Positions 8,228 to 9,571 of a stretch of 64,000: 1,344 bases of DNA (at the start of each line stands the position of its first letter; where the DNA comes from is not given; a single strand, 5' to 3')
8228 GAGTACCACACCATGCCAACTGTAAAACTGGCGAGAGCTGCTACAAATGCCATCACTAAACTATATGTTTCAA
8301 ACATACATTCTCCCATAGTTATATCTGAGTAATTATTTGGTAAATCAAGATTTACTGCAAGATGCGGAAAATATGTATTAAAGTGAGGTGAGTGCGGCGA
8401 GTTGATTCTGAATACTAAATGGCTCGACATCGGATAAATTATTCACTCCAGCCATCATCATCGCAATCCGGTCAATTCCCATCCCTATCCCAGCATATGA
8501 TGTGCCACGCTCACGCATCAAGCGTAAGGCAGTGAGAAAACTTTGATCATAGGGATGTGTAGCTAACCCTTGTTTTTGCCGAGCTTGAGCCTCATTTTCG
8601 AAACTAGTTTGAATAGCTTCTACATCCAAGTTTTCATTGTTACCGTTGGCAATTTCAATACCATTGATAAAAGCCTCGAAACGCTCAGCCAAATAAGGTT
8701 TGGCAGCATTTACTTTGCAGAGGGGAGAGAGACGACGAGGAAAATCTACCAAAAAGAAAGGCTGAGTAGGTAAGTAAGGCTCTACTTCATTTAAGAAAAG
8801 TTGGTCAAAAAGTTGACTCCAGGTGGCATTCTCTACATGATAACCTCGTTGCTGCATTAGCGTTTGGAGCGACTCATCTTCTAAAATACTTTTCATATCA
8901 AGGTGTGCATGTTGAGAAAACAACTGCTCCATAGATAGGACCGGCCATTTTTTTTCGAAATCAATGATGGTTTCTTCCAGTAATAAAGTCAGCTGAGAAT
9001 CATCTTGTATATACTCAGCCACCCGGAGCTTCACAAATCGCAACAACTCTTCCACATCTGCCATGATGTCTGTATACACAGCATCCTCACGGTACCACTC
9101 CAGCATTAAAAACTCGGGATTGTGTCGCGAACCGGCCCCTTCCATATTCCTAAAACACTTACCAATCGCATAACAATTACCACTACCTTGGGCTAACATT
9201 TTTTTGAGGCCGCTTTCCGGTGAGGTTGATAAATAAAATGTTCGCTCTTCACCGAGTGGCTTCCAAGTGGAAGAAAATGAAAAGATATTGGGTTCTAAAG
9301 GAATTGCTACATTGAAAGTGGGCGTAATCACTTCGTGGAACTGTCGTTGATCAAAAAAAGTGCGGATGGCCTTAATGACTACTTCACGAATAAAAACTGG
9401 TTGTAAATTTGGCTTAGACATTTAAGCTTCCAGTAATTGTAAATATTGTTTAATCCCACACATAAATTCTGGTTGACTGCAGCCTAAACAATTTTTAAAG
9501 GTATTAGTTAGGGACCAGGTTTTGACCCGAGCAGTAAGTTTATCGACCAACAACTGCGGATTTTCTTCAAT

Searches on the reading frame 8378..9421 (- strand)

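Call 74: search_protein_families(library=ncbifam, proteins=[window:8378-9421:-], max_evalue=1e-20)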
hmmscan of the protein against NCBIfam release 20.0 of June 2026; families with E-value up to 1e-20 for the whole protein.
window:8378-9421:- (347 aa): 6 families
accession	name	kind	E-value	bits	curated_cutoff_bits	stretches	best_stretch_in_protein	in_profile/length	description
TIGR00462.1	genX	equivalog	7.7e-77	258.7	286.9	1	12-334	4-303/304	EF-P lysine aminoacylase EpmA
NF006828.0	PRK09350.1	equivalog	6.5e-67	226.1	264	1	12-338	19-323/325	elongation factor P--(R)-beta-lysine ligase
NF001756.1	PRK00484.1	subfamily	2.9e-60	204.3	468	1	9-335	169-482/488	lysine--tRNA ligase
TIGR00499.1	lysS_bact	equivalog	8.9e-56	189.5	427.6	1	10-336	173-490/496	lysine--tRNA ligase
NF009101.0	PRK12445.1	subfamily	3.4e-36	124.9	1026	1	9-335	184-498/505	lysine--tRNA ligase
NF002821.0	PRK02983.1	equivalog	1.3e-34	119.4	742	1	10-327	779-1088/1102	bifunctional lysylphosphatidylglycerol synthetase/lysine--tRNA ligase LysX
